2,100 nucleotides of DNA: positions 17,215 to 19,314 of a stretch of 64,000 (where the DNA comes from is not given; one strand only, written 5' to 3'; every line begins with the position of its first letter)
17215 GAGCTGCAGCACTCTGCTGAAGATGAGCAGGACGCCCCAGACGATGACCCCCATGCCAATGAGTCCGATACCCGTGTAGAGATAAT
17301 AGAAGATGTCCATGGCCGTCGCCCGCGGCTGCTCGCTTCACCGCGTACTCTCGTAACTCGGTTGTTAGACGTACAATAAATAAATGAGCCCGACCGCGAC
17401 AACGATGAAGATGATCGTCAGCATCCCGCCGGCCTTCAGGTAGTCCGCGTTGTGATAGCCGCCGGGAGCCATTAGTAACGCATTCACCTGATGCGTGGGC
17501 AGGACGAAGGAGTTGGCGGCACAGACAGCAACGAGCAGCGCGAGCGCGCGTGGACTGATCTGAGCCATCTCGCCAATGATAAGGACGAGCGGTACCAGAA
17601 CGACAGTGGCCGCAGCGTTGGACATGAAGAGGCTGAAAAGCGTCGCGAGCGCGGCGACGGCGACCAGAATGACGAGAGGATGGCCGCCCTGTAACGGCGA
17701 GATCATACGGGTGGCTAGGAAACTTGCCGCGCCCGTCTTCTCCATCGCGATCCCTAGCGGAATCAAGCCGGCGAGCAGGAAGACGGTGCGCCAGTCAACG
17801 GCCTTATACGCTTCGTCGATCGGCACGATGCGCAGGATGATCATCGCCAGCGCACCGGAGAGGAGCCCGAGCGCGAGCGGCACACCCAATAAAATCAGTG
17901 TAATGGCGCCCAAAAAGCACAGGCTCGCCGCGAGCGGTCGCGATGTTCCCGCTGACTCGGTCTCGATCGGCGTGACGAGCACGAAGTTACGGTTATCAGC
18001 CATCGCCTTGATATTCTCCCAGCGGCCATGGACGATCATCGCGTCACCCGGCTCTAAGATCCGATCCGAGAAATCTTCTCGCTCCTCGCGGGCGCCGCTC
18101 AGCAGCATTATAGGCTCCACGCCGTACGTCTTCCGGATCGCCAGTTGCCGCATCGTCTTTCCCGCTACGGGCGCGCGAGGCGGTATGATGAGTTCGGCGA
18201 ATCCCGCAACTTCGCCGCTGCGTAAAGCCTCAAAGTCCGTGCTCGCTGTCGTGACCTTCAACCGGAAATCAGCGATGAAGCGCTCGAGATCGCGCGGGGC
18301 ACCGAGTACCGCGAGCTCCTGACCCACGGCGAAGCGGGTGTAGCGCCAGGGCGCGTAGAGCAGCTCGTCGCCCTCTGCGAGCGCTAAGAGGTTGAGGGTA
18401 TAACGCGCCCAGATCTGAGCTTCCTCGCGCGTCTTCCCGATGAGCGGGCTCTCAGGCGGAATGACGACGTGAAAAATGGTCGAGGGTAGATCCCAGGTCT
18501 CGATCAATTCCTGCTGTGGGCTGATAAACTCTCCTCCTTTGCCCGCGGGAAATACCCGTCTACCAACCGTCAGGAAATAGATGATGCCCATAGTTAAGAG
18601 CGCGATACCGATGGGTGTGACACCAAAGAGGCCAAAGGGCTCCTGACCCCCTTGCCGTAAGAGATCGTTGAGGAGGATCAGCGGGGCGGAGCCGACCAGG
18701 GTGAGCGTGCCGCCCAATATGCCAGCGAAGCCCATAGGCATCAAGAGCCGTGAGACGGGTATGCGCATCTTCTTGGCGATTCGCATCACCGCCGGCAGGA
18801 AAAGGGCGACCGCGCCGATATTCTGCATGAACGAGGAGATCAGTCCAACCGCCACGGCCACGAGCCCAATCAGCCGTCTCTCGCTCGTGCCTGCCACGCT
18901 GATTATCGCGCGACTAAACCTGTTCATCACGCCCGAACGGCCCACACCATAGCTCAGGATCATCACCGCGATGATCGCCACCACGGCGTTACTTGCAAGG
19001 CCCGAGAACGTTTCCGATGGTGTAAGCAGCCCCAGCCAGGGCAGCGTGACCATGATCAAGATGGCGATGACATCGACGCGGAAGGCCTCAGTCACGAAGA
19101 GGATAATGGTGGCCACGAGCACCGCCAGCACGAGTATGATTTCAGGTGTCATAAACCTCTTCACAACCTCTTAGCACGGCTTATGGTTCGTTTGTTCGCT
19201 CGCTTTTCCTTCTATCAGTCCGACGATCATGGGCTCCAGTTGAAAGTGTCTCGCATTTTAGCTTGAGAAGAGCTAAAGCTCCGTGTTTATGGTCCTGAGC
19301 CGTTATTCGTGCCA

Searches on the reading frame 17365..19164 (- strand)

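Call 53: search_protein_families(library=pfam, proteins=[window:17365-19164:-], max_evalue=0.00001)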
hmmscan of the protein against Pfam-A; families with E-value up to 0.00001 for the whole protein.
window:17365-19164:- (599 aa): 3 families
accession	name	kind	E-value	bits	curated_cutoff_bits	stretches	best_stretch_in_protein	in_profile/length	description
PF03600.22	CitMHS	-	2.2e-84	283.9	31.9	2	20-546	1-336/336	Citrate transporter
PF00939.25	Na_sulph_symp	-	2.6e-17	63.4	27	1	437-594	300-462/472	Sodium:sulfate symporter transmembrane region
PF02080.26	TrkA_C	-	2.6e-14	53.3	27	1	233-299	4-69/71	TrkA-C domain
